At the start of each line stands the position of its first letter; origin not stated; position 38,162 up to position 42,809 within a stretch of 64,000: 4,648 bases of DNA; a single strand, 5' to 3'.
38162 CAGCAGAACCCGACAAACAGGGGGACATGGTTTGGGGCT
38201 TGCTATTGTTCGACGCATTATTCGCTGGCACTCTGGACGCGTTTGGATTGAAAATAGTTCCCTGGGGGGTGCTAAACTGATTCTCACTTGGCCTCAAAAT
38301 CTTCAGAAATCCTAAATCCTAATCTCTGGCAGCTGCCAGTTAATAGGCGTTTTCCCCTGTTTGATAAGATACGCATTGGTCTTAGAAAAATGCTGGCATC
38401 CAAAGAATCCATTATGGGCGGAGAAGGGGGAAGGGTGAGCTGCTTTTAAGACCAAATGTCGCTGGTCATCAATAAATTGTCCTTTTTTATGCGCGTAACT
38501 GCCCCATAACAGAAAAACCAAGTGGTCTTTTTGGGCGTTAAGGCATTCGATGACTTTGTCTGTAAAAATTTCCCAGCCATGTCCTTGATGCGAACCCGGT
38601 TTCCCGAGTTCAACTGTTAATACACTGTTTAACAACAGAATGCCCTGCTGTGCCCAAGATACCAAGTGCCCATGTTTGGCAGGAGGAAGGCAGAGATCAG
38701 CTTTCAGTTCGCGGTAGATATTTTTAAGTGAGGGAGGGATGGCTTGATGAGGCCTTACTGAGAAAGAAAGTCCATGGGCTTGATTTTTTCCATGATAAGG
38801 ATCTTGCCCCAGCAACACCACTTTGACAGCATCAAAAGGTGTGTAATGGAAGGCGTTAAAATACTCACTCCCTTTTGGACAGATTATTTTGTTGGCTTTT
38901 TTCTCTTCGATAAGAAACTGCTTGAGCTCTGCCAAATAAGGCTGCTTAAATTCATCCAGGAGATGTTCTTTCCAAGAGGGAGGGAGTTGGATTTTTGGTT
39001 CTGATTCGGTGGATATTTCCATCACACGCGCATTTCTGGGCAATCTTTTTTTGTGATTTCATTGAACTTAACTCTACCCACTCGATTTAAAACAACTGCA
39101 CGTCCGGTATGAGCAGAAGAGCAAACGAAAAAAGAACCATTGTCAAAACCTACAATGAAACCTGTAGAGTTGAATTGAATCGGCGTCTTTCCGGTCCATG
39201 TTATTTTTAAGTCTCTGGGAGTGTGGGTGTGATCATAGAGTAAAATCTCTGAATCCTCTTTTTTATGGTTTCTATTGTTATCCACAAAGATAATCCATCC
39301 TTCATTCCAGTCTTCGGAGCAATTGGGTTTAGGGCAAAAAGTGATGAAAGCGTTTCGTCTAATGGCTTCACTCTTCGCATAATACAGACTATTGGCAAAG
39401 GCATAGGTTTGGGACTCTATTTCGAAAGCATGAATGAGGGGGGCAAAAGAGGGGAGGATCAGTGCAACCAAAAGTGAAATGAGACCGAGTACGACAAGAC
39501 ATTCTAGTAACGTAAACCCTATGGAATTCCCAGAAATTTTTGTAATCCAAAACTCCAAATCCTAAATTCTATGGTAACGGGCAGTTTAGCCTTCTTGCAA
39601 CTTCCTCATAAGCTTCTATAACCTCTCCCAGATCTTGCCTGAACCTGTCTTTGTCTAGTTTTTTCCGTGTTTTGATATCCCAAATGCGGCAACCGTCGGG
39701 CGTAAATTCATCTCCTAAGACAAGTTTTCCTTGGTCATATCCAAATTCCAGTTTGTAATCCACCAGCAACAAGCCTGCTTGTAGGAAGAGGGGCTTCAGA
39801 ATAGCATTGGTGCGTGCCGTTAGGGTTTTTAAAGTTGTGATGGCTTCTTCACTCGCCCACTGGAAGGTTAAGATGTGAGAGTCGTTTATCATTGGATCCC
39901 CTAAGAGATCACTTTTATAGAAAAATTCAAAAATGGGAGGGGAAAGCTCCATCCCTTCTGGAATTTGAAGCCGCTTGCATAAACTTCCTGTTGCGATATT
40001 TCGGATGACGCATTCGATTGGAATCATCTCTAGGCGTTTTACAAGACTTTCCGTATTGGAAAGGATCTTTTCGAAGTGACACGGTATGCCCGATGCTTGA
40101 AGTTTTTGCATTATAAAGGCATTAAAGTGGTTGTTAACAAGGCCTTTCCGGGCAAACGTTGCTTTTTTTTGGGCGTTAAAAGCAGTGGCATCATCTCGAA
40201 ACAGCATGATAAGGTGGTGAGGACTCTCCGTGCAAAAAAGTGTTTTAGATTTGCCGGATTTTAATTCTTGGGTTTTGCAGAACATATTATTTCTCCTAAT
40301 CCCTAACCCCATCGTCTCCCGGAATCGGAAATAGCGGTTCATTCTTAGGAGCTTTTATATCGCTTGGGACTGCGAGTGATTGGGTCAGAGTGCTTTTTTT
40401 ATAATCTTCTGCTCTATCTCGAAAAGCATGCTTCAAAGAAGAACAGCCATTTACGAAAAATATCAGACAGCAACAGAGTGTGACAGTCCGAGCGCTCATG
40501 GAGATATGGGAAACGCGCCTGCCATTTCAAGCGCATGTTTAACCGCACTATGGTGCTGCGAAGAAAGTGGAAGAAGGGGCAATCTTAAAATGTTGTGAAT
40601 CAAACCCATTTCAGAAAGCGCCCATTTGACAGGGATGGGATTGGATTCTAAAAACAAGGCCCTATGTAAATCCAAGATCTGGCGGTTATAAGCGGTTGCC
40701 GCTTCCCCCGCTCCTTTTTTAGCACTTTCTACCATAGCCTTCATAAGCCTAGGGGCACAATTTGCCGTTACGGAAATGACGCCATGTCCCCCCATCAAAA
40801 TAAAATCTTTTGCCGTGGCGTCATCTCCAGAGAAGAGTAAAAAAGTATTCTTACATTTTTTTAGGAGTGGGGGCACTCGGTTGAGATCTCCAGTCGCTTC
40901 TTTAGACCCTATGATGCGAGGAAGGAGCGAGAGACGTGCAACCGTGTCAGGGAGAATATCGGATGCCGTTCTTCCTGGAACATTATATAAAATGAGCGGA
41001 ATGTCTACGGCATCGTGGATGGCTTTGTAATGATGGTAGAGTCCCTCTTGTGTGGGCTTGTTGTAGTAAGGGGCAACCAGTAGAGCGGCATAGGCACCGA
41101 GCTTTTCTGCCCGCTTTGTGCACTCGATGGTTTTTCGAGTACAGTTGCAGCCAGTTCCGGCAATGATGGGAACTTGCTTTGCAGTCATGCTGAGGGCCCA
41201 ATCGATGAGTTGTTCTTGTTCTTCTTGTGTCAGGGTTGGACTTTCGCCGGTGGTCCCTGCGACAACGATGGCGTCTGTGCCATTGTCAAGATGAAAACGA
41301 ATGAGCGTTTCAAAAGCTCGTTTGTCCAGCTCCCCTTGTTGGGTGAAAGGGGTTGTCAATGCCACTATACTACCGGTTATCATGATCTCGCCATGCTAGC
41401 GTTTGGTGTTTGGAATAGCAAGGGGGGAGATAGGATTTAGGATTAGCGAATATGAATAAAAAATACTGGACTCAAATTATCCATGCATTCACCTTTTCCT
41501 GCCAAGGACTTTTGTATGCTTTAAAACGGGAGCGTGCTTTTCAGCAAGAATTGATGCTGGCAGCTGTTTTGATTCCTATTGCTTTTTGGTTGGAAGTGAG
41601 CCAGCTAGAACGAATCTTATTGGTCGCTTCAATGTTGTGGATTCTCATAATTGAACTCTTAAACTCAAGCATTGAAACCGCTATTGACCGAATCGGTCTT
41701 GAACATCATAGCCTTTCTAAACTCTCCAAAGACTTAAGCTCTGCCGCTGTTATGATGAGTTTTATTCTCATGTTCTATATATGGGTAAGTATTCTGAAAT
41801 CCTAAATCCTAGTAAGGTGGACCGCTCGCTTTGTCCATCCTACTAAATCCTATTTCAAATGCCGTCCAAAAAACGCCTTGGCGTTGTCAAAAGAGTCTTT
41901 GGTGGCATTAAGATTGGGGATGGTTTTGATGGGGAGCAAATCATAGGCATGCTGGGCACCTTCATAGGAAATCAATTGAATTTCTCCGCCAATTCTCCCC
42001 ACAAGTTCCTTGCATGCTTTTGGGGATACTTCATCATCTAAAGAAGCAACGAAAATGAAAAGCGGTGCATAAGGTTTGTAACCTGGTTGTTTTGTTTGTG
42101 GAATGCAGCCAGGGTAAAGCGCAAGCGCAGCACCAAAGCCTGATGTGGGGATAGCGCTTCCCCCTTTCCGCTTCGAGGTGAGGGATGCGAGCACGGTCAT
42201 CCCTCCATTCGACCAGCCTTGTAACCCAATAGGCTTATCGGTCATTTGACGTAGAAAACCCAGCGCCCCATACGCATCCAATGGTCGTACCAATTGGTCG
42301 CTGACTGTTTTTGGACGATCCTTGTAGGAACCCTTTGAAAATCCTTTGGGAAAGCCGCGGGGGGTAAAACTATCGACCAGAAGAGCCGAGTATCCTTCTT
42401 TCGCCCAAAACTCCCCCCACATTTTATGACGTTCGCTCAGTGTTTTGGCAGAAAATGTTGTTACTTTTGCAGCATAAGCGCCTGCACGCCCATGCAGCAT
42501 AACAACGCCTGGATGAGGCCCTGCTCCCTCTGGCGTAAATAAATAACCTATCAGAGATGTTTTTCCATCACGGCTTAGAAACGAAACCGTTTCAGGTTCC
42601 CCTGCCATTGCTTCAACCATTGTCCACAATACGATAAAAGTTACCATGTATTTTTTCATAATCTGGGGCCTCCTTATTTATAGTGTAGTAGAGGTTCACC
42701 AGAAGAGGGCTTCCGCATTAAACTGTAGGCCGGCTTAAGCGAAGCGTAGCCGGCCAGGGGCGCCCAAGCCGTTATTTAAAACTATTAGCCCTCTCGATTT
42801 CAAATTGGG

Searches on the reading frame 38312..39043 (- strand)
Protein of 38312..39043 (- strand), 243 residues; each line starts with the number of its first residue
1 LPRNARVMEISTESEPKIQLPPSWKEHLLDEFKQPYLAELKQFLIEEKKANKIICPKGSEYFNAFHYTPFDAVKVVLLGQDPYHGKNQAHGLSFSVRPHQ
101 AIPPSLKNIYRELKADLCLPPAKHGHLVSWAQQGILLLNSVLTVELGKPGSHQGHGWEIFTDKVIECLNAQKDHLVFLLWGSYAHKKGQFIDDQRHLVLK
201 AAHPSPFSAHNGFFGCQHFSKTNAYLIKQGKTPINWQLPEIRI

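Call 11: search_protein_families(library=pfam, proteins=[window:38312-39043:-], max_evalue=0.001)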
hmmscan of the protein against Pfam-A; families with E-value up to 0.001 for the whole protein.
window:38312-39043:- (243 aa): 1 family
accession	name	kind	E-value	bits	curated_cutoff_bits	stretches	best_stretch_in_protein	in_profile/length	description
PF03167.25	UDG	-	9.3e-18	65.1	24.3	1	67-226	3-140/141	Uracil DNA glycosylase superfamily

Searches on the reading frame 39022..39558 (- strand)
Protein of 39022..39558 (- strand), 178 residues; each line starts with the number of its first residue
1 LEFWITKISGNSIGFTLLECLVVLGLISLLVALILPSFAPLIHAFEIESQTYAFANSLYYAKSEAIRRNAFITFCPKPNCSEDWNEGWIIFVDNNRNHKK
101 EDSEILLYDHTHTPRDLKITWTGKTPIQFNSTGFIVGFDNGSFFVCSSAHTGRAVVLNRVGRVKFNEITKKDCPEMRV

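Call 11: search_protein_families(library=pfam, proteins=[window:39022-39558:-], max_evalue=0.001)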
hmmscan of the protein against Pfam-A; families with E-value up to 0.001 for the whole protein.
window:39022-39558:- (178 aa): 2 families
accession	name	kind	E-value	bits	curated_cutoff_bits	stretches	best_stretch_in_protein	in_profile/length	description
PF12019.13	GspH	-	1.2e-18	68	21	1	53-161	4-108/108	Type II transport protein GspH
PF07963.17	N_methyl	-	0.00091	19.2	21.2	0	14-34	6-26/27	Prokaryotic N-terminal methylation motif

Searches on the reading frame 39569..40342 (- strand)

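Call 11: search_protein_families(library=pfam, proteins=[window:39569-40342:-], max_evalue=0.001)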
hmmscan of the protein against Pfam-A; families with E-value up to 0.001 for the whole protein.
window:39569-40342:- (257 aa): 1 family
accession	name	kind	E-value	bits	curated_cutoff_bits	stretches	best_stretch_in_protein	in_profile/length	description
PF01259.24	SAICAR_synt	-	8.4e-79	265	20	1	27-251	2-232/233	SAICAR synthetase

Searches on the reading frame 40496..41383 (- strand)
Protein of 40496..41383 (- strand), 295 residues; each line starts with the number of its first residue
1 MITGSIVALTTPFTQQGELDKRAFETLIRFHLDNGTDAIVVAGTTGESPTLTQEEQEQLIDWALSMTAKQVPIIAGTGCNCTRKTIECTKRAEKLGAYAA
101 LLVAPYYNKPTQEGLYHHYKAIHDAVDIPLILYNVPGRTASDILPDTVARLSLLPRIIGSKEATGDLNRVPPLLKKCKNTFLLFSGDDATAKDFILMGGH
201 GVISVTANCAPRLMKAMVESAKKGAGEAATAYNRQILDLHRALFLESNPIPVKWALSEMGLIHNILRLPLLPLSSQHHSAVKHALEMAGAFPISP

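Call 21: search_protein_families(library=pfam, proteins=[window:40496-41383:-], max_evalue=0.001)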
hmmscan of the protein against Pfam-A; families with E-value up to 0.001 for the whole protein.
window:40496-41383:- (295 aa): 1 family
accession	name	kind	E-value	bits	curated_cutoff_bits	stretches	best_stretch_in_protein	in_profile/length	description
PF00701.28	DHDPS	-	1.8e-100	335.8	22.1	1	2-286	2-287/289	Dihydrodipicolinate synthetase family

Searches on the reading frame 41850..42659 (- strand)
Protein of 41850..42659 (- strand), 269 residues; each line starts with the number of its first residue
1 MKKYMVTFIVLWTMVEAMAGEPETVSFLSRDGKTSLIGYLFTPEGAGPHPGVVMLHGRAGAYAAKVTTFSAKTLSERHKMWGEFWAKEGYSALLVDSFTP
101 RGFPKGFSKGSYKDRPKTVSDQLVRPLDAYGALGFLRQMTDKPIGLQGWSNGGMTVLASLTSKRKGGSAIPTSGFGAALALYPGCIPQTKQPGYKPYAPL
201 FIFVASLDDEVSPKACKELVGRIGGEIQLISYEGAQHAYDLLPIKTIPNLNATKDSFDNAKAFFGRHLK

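Call 21: search_protein_families(library=pfam, proteins=[window:41850-42659:-], max_evalue=0.001)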
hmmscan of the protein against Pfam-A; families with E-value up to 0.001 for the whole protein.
window:41850-42659:- (269 aa): 2 families
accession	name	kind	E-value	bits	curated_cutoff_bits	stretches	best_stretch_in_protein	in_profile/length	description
PF01738.24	DLH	-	2.5e-07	30.9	21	1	38-267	3-216/217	Dienelactone hydrolase family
PF00326.27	Peptidase_S9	-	0.00018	21.5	22.6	0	85-163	10-85/213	Prolyl oligopeptidase family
